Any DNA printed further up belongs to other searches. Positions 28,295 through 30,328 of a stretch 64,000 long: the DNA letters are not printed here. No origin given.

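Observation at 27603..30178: IspH (HMBPP reductase) fused to a large polytopic membrane domain and translationally coupled to a GT2 glycosyltransferase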

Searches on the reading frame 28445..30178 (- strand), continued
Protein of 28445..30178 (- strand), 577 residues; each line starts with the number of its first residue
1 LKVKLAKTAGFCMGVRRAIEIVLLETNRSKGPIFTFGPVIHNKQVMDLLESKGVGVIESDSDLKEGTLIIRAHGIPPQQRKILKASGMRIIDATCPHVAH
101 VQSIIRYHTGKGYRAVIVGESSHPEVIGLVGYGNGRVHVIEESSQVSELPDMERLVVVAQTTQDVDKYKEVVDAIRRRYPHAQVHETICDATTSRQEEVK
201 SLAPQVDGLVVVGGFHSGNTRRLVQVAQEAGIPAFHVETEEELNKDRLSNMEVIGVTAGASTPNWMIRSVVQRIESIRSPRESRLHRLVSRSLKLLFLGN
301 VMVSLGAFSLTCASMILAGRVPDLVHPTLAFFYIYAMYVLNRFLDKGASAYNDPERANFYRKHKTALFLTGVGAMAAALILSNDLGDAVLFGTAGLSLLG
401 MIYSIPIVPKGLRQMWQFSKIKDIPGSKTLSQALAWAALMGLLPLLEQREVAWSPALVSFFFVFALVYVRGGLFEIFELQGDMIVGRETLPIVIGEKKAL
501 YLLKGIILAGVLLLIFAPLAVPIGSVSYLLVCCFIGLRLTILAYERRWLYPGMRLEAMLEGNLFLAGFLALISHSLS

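Call 28: find_homologous_proteins(query=L026:10001-11713:+, max_evalue=1e-20)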
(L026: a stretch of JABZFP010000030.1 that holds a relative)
Query L026:10001-11713:+ (571 aa): 6484 proteins with E <= 1e-20 among 8000 candidates; the best 120 are listed.
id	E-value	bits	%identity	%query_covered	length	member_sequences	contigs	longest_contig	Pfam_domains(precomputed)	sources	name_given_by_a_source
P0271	0.0e+0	1240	97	100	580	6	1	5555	PF01040.24,PF02401.24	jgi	jgi:4-hydroxy-3-methylbut-2-enyl diphosphate reductase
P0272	0.0e+0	1239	97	100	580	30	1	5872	PF01040.24,PF02401.24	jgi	-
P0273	0.0e+0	1235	96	100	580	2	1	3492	PF01040.24,PF02401.24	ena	-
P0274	0.0e+0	1233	96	100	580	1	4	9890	PF01040.24,PF02401.24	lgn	-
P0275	0.0e+0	1223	95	100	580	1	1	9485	PF01040.24,PF02401.24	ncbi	-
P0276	0.0e+0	1153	88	100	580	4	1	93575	PF01040.24,PF02401.24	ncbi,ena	-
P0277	0.0e+0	1143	88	100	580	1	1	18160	PF01040.24,PF02401.24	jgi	-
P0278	0.0e+0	1136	87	100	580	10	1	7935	PF01040.24,PF02401.24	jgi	jgi:(E)-4-hydroxy-3-methyl-but-2-enyl pyrophosphate reductase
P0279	0.0e+0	1131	87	100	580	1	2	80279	PF01040.24,PF02401.24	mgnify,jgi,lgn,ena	mgnify:FL=1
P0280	0.0e+0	1113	85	100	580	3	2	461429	PF01040.24,PF02401.24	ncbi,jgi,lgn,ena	-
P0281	0.0e+0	1113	84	100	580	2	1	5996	PF01040.24,PF02401.24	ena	-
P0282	0.0e+0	1099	85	100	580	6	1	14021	PF01040.24,PF02401.24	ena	-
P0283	0.0e+0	1097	85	100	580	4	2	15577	PF01040.24,PF02401.24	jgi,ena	jgi:4-hydroxy-3-methylbut-2-enyl diphosphate reductase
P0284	0.0e+0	1093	84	100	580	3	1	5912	PF01040.24,PF02401.24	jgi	jgi:(E)-4-hydroxy-3-methyl-but-2-enyl pyrophosphate reductase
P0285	0.0e+0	1088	84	100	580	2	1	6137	PF01040.24,PF02401.24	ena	-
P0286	0.0e+0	1086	83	100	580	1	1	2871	PF01040.24,PF02401.24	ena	-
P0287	0.0e+0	1057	82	100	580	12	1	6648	PF01040.24,PF02401.24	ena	-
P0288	0.0e+0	1052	83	98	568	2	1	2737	PF01040.24,PF02401.24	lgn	-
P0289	0.0e+0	1046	81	100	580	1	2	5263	PF01040.24,PF02401.24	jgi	-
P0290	0.0e+0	1046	80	100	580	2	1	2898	PF01040.24,PF02401.24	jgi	jgi:4-hydroxy-3-methylbut-2-enyl diphosphate reductase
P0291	0.0e+0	1025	79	100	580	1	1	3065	PF01040.24,PF02401.24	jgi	jgi:4-hydroxy-3-methylbut-2-enyl diphosphate reductase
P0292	7.0e-259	878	67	100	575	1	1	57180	PF01040.24,PF02401.24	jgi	jgi:4-hydroxy-3-methylbut-2-enyl diphosphate reductase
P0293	1.7e-257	874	68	100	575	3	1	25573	PF01040.24,PF02401.24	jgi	jgi:(E)-4-hydroxy-3-methyl-but-2-enyl pyrophosphate reductase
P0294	5.4e-254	862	66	100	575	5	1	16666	PF01040.24,PF02401.24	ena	-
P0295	3.7e-252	856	66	100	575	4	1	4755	PF01040.24,PF02401.24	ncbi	-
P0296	1.3e-250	851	67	100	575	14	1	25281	PF01040.24,PF02401.24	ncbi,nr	ncbi:MAG: 4-hydroxy-3-methylbut-2-enyl diphosphate reductase [Desulfobacterales bacterium]|nr:4-hydr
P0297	1.0e-247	841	64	100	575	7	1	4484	PF01040.24,PF02401.24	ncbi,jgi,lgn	ncbi:MAG: 4-hydroxy-3-methylbut-2-enyl diphosphate reductase [Desulfobacterales bacterium]|jgi:4-hyd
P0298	1.2e-247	841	66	100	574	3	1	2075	PF01040.24,PF02401.24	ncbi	-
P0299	2.5e-247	840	66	100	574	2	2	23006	PF01040.24,PF02401.24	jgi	jgi:4-hydroxy-3-methylbut-2-enyl diphosphate reductase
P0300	9.0e-246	835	65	100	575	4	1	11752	PF01040.24,PF02401.24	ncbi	-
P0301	7.8e-245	832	66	99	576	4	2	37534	PF01040.24,PF02401.24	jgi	jgi:(E)-4-hydroxy-3-methyl-but-2-enyl pyrophosphate reductase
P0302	4.8e-244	829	65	100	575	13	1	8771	PF01040.24,PF02401.24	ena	-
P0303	6.9e-244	829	66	98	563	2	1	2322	PF01040.24,PF02401.24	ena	-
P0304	4.2e-243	826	66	98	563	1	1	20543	PF01040.24,PF02401.24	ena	-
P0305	6.3e-243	826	66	98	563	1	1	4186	PF01040.24,PF02401.24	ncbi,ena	-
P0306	1.2e-241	821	65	98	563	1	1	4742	PF01040.24,PF02401.24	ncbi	-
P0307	7.8e-239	812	94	69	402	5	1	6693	PF01040.24,PF02401.24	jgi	jgi:4-hydroxy-3-methylbut-2-enyl diphosphate reductase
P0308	7.8e-236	802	64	100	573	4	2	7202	PF01040.24,PF02401.24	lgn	-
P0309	8.2e-234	795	61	100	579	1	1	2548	PF01040.24,PF02401.24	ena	-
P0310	2.7e-233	794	61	100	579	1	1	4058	PF01040.24,PF02401.24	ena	-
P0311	5.9e-233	793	61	100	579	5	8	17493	PF01040.24,PF02401.24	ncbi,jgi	ncbi:MAG: 4-hydroxy-3-methylbut-2-enyl diphosphate reductase [Desulfobacterales bacterium]|jgi:4-hyd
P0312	6.8e-233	792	62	100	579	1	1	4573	PF01040.24,PF02401.24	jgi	jgi:4-hydroxy-3-methylbut-2-enyl diphosphate reductase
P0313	8.5e-233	792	62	100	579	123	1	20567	PF01040.24,PF02401.24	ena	-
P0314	1.2e-232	792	61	100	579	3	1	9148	PF01040.24,PF02401.24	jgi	-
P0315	1.3e-232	792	61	100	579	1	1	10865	PF01040.24,PF02401.24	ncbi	-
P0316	3.3e-232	790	61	100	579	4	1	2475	PF01040.24,PF02401.24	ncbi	-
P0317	3.3e-232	790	61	100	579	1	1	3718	PF01040.24,PF02401.24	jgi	jgi:4-hydroxy-3-methylbut-2-enyl diphosphate reductase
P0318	6.0e-232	789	62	100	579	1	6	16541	PF01040.24,PF02401.24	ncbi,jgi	ncbi:MAG: 4-hydroxy-3-methylbut-2-enyl diphosphate reductase [Desulfobacterales bacterium]|jgi:4-hyd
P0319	6.0e-232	789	61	100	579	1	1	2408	PF01040.24,PF02401.24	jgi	jgi:4-hydroxy-3-methylbut-2-enyl diphosphate reductase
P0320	6.6e-232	789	62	100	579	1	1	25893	PF01040.24,PF02401.24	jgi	jgi:4-hydroxy-3-methylbut-2-enyl diphosphate reductase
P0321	8.5e-232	789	60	100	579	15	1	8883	PF01040.24,PF02401.24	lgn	-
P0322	9.4e-232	789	61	100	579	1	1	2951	PF01040.24,PF02401.24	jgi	jgi:4-hydroxy-3-methylbut-2-enyl diphosphate reductase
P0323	1.1e-231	788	61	100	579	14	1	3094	PF01040.24,PF02401.24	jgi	jgi:4-hydroxy-3-methylbut-2-enyl diphosphate reductase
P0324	1.2e-231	788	61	100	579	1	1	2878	PF01040.24,PF02401.24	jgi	jgi:4-hydroxy-3-methylbut-2-enyl diphosphate reductase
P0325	1.2e-231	788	61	100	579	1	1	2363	PF01040.24,PF02401.24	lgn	-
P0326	1.6e-231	788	62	100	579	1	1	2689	PF01040.24,PF02401.24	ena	-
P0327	1.7e-231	788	61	100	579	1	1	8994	PF01040.24,PF02401.24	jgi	-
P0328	2.1e-231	787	61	100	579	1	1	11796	PF01040.24,PF02401.24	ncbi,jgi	ncbi:MAG: 4-hydroxy-3-methylbut-2-enyl diphosphate reductase [Desulfobacterales bacterium]|jgi:4-hyd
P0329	2.1e-231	787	61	100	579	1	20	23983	PF01040.24,PF02401.24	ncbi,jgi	ncbi:MAG: 4-hydroxy-3-methylbut-2-enyl diphosphate reductase [Desulfobacterales bacterium]|jgi:4-hyd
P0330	2.5e-231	787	60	100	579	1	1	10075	PF01040.24,PF02401.24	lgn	-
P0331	2.7e-231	787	61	100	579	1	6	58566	PF01040.24,PF02401.24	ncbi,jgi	ncbi:MAG: 4-hydroxy-3-methylbut-2-enyl diphosphate reductase [Desulfobacterales bacterium]|jgi:4-hyd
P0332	4.2e-231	787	61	100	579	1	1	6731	PF01040.24,PF02401.24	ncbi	-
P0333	4.2e-231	787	62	100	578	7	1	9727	PF01040.24,PF02401.24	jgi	-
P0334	5.4e-231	786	61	100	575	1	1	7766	PF01040.24,PF02401.24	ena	-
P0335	5.9e-231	786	61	100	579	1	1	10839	PF01040.24,PF02401.24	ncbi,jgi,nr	ncbi:MAG: 4-hydroxy-3-methylbut-2-enyl diphosphate reductase [Deltaproteobacteria bacterium]|jgi:4-h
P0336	7.2e-231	786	60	100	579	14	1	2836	PF01040.24,PF02401.24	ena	-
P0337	7.9e-231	786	61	100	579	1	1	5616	PF01040.24,PF02401.24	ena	-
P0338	8.2e-231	786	61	99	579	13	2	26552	PF01040.24,PF02401.24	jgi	jgi:4-hydroxy-3-methylbut-2-enyl diphosphate reductase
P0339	1.0e-230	785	61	100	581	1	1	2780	PF01040.24,PF02401.24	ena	-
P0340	1.2e-230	785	60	100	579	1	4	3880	PF01040.24,PF02401.24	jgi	jgi:4-hydroxy-3-methylbut-2-enyl diphosphate reductase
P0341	1.6e-230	785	61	99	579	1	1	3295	PF01040.24,PF02401.24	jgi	-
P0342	1.7e-230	785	60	100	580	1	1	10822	PF01040.24,PF02401.24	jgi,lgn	jgi:4-hydroxy-3-methylbut-2-enyl diphosphate reductase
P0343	1.8e-230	784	61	100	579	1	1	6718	PF01040.24,PF02401.24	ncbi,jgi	ncbi:MAG: 4-hydroxy-3-methylbut-2-enyl diphosphate reductase [Desulfobacterales bacterium]|jgi:4-hyd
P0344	2.0e-230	784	61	100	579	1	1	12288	PF01040.24,PF02401.24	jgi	-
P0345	2.4e-230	784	61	100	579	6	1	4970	PF01040.24,PF02401.24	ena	-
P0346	2.5e-230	784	61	100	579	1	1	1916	PF01040.24,PF02401.24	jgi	jgi:4-hydroxy-3-methylbut-2-enyl diphosphate reductase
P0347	2.9e-230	784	62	99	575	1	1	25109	PF01040.24,PF02401.24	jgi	jgi:(E)-4-hydroxy-3-methyl-but-2-enyl pyrophosphate reductase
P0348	3.5e-230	784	61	100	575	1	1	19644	PF01040.24,PF02401.24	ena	-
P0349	3.7e-230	783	60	100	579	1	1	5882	PF01040.24,PF02401.24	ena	-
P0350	5.3e-230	783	60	100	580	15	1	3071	PF01040.24,PF02401.24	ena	-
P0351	6.3e-230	783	61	100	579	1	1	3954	PF01040.24,PF02401.24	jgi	-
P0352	6.4e-230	783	61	100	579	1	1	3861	PF01040.24,PF02401.24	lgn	-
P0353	6.5e-230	783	61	99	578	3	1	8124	PF01040.24,PF02401.24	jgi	-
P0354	6.8e-230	783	61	100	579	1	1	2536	PF01040.24,PF02401.24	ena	-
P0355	8.2e-230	782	62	100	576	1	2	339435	PF01040.24,PF02401.24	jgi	jgi:(E)-4-hydroxy-3-methyl-but-2-enyl pyrophosphate reductase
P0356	8.5e-230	782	60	100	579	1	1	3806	PF01040.24,PF02401.24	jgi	jgi:4-hydroxy-3-methylbut-2-enyl diphosphate reductase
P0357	8.9e-230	782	59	100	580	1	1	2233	PF01040.24,PF02401.24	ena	-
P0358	1.0e-229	782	60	100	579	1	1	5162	PF01040.24,PF02401.24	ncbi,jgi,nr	ncbi:MAG: 4-hydroxy-3-methylbut-2-enyl diphosphate reductase [Deltaproteobacteria bacterium]|jgi:4-h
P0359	1.1e-229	782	60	100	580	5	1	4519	PF01040.24,PF02401.24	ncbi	-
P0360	1.4e-229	781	61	99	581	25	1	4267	PF01040.24,PF02401.24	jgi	-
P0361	2.3e-229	781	60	100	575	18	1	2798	PF01040.24,PF02401.24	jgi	jgi:4-hydroxy-3-methylbut-2-enyl diphosphate reductase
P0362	2.4e-229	781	60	100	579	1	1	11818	PF01040.24,PF02401.24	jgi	jgi:(E)-4-hydroxy-3-methyl-but-2-enyl pyrophosphate reductase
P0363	3.1e-229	780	63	100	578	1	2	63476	PF01040.24,PF02401.24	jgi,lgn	jgi:4-hydroxy-3-methylbut-2-enyl diphosphate reductase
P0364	3.2e-229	780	61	100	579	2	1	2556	PF01040.24,PF02401.24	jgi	jgi:4-hydroxy-3-methylbut-2-enyl diphosphate reductase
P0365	4.2e-229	780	61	100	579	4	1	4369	PF01040.24,PF02401.24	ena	-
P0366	4.3e-229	780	60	100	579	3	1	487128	PF01040.24,PF02401.24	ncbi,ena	-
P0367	4.3e-229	780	62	100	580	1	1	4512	PF01040.24,PF02401.24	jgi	-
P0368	4.4e-229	780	60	100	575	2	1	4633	PF01040.24,PF02401.24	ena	-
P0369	4.7e-229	780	62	100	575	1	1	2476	PF01040.24,PF02401.24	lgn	-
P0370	5.3e-229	780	60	100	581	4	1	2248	PF01040.24,PF02401.24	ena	-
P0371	6.1e-229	779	61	100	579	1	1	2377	PF01040.24,PF02401.24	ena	-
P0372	7.0e-229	779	60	100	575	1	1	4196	PF01040.24,PF02401.24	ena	-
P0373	7.2e-229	779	61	100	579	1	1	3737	PF01040.24,PF02401.24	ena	-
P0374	7.8e-229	779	61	100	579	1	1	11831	PF01040.24,PF02401.24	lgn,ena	-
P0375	1.2e-228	778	61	100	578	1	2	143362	PF01040.24,PF02401.24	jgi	jgi:(E)-4-hydroxy-3-methyl-but-2-enyl pyrophosphate reductase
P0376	1.4e-228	778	61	100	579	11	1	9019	PF01040.24,PF02401.24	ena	-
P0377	1.9e-228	778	60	100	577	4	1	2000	PF01040.24,PF02401.24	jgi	jgi:(E)-4-hydroxy-3-methyl-but-2-enyl pyrophosphate reductase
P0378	2.2e-228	778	61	100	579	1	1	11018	PF01040.24,PF02401.24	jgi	jgi:(E)-4-hydroxy-3-methyl-but-2-enyl pyrophosphate reductase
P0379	2.7e-228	777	60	100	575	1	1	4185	PF01040.24,PF02401.24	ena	-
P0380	3.0e-228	777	60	100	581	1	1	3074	PF01040.24,PF02401.24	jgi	jgi:4-hydroxy-3-methylbut-2-enyl diphosphate reductase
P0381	3.3e-228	777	60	100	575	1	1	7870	PF01040.24,PF02401.24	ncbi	-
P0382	3.3e-228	777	60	99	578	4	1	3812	PF01040.24,PF02401.24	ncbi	-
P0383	3.4e-228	777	61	100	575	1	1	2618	PF01040.24,PF02401.24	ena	-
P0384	3.4e-228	777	60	100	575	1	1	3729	PF01040.24,PF02401.24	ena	-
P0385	3.7e-228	777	62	99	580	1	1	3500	PF01040.24,PF02401.24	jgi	jgi:4-hydroxy-3-methylbut-2-enyl diphosphate reductase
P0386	3.7e-228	777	62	100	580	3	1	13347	PF01040.24,PF02401.24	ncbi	ncbi:MAG: 4-hydroxy-3-methylbut-2-enyl diphosphate reductase [Hyphomicrobiales bacterium]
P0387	3.9e-228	777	59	100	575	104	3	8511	PF01040.24,PF02401.24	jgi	jgi:4-hydroxy-3-methylbut-2-enyl diphosphate reductase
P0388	4.4e-228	777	60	100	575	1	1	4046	PF01040.24,PF02401.24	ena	-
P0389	5.0e-228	776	63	100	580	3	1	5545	PF01040.24,PF02401.24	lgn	-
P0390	5.1e-228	776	60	99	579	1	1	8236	PF01040.24,PF02401.24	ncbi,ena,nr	ncbi:MAG: 4-hydroxy-3-methylbut-2-enyl diphosphate reductase [Desulfobacterales bacterium]|nr:4-hydr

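Call 40: predict_structure(alignment_id=A1)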
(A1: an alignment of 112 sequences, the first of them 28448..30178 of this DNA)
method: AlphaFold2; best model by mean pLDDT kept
length: 577 residues; sequences in the alignment: 112
mean_pLDDT: 89.2   pTM: 0.84
mean pLDDT of the five models: 89.2, 87.4, 87.3, 87.2, 84.2
residues with pLDDT >= 90: 343; 70-90: 207; 50-70: 27; < 50: 0
segments of 3 or more residues with pLDDT < 50: none
pLDDT, mean of each block of 10 residues (from residue 1): 86 84 79 82 80 80 79 88 87 92 96 96 91 93 94 94 92 96 94 92 94 87 92 92 91 92 85 85 84 91 97 94 94 96 76 84 95 98 95 93 71 59 78 96 87 93 98 89 76 89 98 95 92 98 88 89 97 90
secondary structure, 60 per line:
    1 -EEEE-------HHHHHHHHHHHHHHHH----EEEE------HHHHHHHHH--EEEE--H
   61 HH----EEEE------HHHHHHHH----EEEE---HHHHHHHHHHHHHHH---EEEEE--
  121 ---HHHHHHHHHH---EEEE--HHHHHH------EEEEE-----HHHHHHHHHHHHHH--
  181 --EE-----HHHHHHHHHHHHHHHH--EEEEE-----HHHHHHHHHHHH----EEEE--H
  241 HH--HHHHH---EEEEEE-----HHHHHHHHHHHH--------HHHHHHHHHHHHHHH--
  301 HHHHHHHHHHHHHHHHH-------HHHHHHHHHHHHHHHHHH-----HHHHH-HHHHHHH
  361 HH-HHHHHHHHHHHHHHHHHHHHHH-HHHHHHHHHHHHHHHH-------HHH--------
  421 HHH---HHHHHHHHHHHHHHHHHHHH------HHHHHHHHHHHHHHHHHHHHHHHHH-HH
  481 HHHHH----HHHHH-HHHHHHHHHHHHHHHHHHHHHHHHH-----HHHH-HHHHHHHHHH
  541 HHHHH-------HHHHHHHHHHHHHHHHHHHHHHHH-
elements in order: E2-5 H13-28 E33-36 H43-51 E54-57 E67-70 H77-84 E89-92 H96-110 E114-118 H124-133 E137-140 H143-148 E155-159 H165-178 H190-205 E208-212 H218-229 E234-237 H245-249 E253-258 H264-275 H284-298 H301-317 H325-342 H348-352 H354-362 H364-385 H387-402 H427-446 H453-477 H479-485 H490-494 H496-520 H526-529 H531-545 H553-576
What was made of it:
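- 28895..28915 (-): K422-D-I-P-G-S-K428 motif, placed from helix positions in the loop between helices 4 and 5. P425, S427 and K428 are nearly invariant family-wide. The loop has low pLDDT, about 59-78 (call 40).
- On UbiA prenyltransferase superfamily: AF2 helices 284-576 (call 40).
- Checked: AlphaFold2 (pLDDT 89.2, pTM 0.84) gives 9 transmembrane helices, not about 8 (call 40).
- Confident two-domain model, pLDDT 89.2 and pTM 0.84: call 40.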

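Call 43: fold_search(model_id=the predicted structure, library=pdb)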
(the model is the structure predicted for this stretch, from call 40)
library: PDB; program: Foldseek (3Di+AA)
matches with E <= 10: 737; with E <= 0.001: 23
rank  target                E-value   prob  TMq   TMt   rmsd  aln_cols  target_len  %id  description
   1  3dnf_B                6.4e-21  1.00  0.42  0.80   3.6       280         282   43  Structure of (E)-4-Hydroxy-3-methyl-but-2-enyl Diphosphate Reductase, the Terminal Enzyme of the Non-Mevalonate Pathwa (released 2008-12-30)
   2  3dnf_A                2.1e-20  1.00  0.39  0.73   4.8       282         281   43  Structure of (E)-4-Hydroxy-3-methyl-but-2-enyl Diphosphate Reductase, the Terminal Enzyme of the Non-Mevalonate Pathwa (released 2008-12-30)
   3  9ql0_A                1.0e-19  1.00  0.46  0.83   4.3       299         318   34  E. coli IspH crystallized in the presence of adenosine hemisulfate (released 2026-04-08)
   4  3f7t_A                4.1e-19  1.00  0.46  0.85   4.2       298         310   34  Structure of active IspH shows a novel fold with a [3Fe-4S] cluster in the catalytic centre (released 2009-07-07)
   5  3t0g_B                5.1e-19  1.00  0.47  0.86   4.2       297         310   34  IspH:HMBPP (substrate) structure of the T167C mutant (released 2011-11-30)
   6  4n7b                  5.5e-19  1.00  0.47  0.83   9.8       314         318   30  Structure of the E-1-hydroxy-2-methyl-but-2-enyl-4-diphosphate reductase from Plasmodium falciparum (released 2013-11-20)
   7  3szu_B                1.1e-18  1.00  0.47  0.86   4.2       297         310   34  IspH:HMBPP complex structure of E126Q mutant (released 2011-11-30)
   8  3ke8_A                1.2e-18  1.00  0.47  0.86   4.2       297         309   34  Crystal structure of IspH:HMBPP-complex (released 2010-01-12)
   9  3szu_A                2.0e-18  1.00  0.47  0.86   4.2       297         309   34  IspH:HMBPP complex structure of E126Q mutant (released 2011-11-30)
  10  3t0g_A                2.4e-18  1.00  0.47  0.86   4.2       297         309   34  IspH:HMBPP (substrate) structure of the T167C mutant (released 2011-11-30)
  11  3t0f_A                4.1e-18  1.00  0.46  0.84   4.2       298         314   34  IspH:HMBPP (substrate) structure of the E126D mutant (released 2011-11-30)
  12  3t0f_B                8.1e-18  1.00  0.45  0.84   4.4       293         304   34  IspH:HMBPP (substrate) structure of the E126D mutant (released 2011-11-30)
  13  4tq4_B                8.4e-06  1.00  0.33  0.59   6.4       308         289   16  Structure of a UbiA homolog from Archaeoglobus fulgidus bound to DMAPP and Mg2+ (released 2014-07-16)
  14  4tq3_B                1.6e-05  1.00  0.35  0.62   6.1       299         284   15  Structure of a UbiA homolog from Archaeoglobus fulgidus bound to GPP and Mg2+ (released 2014-07-16)
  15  4tq4_D                1.9e-05  1.00  0.34  0.60   6.0       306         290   15  Structure of a UbiA homolog from Archaeoglobus fulgidus bound to DMAPP and Mg2+ (released 2014-07-16)
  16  4tq4_A                2.0e-05  1.00  0.34  0.61   6.0       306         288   15  Structure of a UbiA homolog from Archaeoglobus fulgidus bound to DMAPP and Mg2+ (released 2014-07-16)
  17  4tq4_C                2.4e-05  1.00  0.34  0.59   6.3       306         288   15  Structure of a UbiA homolog from Archaeoglobus fulgidus bound to DMAPP and Mg2+ (released 2014-07-16)
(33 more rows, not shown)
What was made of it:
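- On IspH/LytB (HMBPP reductase): Foldseek E=6e-21 to 3dnf (call 43).
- On UbiA prenyltransferase superfamily: Foldseek 4tq4 E=8e-6 (call 43).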

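Call 59: list_cluster_members(proteins=[window:28448-30178:-])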
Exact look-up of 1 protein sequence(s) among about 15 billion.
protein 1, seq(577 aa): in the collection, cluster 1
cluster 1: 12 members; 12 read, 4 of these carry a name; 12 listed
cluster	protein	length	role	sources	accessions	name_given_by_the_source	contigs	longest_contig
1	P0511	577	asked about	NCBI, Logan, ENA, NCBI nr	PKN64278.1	MAG: 4-hydroxy-3-methylbut-2-enyl diphosphate reductase [Deltaproteobacteria bacterium ...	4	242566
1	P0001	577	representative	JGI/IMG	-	-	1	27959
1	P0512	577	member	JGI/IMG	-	4-hydroxy-3-methylbut-2-enyl diphosphate reductase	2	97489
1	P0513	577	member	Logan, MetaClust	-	\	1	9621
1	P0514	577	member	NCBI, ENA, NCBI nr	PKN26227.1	MAG: 4-hydroxy-3-methylbut-2-enyl diphosphate reductase [Deltaproteobacteria bacterium ...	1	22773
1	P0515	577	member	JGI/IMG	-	-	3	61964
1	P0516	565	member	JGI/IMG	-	-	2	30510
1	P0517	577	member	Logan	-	-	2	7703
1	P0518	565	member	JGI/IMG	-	-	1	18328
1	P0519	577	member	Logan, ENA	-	-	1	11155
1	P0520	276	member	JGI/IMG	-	-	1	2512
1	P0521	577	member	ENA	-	-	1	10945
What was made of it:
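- Checked: The identical 577-aa protein is NCBI PKN64278.1 and occurs on 4 contigs from NCBI, Logan and ENA (call 59).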
